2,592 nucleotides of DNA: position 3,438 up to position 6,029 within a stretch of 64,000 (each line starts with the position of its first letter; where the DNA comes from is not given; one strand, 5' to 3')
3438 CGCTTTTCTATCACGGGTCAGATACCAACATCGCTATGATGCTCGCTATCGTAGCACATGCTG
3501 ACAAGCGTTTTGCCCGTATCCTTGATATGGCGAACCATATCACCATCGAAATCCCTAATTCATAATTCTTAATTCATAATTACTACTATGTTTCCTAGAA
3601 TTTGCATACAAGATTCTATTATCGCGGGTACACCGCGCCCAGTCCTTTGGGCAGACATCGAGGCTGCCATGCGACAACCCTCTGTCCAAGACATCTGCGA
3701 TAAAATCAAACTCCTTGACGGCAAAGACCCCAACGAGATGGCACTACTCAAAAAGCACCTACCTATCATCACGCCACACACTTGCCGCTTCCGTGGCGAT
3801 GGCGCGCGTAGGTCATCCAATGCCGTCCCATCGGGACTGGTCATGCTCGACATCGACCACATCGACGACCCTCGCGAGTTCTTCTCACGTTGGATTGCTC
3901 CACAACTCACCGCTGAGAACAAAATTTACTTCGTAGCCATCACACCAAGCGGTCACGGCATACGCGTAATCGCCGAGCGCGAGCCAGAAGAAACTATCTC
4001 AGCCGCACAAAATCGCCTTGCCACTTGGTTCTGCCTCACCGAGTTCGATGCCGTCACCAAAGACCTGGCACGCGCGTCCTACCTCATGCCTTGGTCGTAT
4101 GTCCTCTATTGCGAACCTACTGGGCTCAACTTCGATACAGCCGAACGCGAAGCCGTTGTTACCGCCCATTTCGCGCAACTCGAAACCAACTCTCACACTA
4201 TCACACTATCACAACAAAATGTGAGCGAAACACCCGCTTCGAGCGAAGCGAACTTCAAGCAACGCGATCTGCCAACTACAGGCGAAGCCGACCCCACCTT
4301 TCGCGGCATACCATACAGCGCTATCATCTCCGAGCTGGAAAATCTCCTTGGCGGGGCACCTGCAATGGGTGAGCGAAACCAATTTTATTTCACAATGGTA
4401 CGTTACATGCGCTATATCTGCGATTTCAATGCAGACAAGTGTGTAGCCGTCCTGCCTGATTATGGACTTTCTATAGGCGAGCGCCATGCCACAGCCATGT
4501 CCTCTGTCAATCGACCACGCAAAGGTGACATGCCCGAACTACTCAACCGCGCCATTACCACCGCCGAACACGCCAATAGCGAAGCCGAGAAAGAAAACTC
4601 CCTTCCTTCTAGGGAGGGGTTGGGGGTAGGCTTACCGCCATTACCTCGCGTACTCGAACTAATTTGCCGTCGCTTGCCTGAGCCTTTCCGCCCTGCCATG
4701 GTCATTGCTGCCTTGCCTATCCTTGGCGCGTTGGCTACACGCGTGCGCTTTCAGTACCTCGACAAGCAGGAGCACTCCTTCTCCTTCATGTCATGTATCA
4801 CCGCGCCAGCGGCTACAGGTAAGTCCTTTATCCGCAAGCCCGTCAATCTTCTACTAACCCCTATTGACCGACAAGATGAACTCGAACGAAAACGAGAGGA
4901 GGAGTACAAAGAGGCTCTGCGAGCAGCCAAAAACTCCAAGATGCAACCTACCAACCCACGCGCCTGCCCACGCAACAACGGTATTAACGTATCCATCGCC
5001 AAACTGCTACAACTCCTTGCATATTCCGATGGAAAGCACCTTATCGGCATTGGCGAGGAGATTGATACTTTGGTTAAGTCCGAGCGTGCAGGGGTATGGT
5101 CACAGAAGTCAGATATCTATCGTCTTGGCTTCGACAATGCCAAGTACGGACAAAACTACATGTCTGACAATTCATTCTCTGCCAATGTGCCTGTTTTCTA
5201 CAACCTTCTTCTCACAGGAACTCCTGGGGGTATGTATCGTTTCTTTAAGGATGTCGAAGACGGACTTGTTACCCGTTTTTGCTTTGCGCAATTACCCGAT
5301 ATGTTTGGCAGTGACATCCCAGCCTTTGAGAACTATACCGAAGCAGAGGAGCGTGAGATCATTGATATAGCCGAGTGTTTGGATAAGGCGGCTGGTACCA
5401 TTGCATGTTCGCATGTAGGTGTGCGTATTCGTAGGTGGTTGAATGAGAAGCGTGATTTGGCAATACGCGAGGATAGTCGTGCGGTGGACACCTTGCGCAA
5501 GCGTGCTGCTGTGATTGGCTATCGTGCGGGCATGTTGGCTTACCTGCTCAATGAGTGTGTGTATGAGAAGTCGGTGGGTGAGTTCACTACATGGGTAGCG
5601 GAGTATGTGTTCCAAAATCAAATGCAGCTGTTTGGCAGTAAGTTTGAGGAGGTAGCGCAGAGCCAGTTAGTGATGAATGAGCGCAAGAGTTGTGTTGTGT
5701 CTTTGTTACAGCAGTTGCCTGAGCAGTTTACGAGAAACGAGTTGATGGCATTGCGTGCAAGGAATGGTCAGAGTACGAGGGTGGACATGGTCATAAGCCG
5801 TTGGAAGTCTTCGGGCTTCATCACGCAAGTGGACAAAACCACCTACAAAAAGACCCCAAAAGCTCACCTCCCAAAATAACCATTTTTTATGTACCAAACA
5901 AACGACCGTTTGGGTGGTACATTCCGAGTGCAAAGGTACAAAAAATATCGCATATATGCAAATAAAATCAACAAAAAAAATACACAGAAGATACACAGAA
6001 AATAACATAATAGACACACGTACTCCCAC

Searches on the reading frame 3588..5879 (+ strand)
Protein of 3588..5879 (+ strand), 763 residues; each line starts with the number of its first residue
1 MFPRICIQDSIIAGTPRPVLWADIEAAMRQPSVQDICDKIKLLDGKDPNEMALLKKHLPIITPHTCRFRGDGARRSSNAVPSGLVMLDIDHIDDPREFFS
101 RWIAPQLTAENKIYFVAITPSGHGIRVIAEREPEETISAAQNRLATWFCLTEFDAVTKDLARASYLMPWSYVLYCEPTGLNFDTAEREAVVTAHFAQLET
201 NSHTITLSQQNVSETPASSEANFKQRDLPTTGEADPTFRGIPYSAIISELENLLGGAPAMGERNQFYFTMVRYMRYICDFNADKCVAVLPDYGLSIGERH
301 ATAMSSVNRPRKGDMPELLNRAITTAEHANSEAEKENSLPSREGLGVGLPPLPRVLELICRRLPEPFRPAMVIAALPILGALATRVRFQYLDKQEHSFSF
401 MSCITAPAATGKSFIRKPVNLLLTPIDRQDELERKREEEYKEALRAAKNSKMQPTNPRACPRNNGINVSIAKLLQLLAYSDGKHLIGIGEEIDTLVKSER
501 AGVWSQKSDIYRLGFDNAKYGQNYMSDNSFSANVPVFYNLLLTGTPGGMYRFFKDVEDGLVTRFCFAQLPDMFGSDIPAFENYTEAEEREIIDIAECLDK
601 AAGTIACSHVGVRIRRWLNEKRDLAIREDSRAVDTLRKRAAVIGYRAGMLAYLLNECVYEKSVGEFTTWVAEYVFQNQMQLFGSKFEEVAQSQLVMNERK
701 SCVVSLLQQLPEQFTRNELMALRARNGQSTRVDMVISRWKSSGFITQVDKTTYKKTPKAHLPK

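Call 56: search_protein_families(library=pfam, proteins=[window:3588-5879:+], max_evalue=0.00001)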
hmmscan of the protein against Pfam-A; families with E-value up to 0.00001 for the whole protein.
window:3588-5879:+ (763 aa): 2 families
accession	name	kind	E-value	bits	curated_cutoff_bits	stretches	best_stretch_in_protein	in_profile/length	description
PF13148.11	DUF3987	-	6.7e-09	35.8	27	1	380-575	17-238/364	Protein of unknown function (DUF3987)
PF08800.15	BT4734-like_N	-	3.8e-07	30.8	22.4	1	54-143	2-88/134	BT4734-like, N-terminal domain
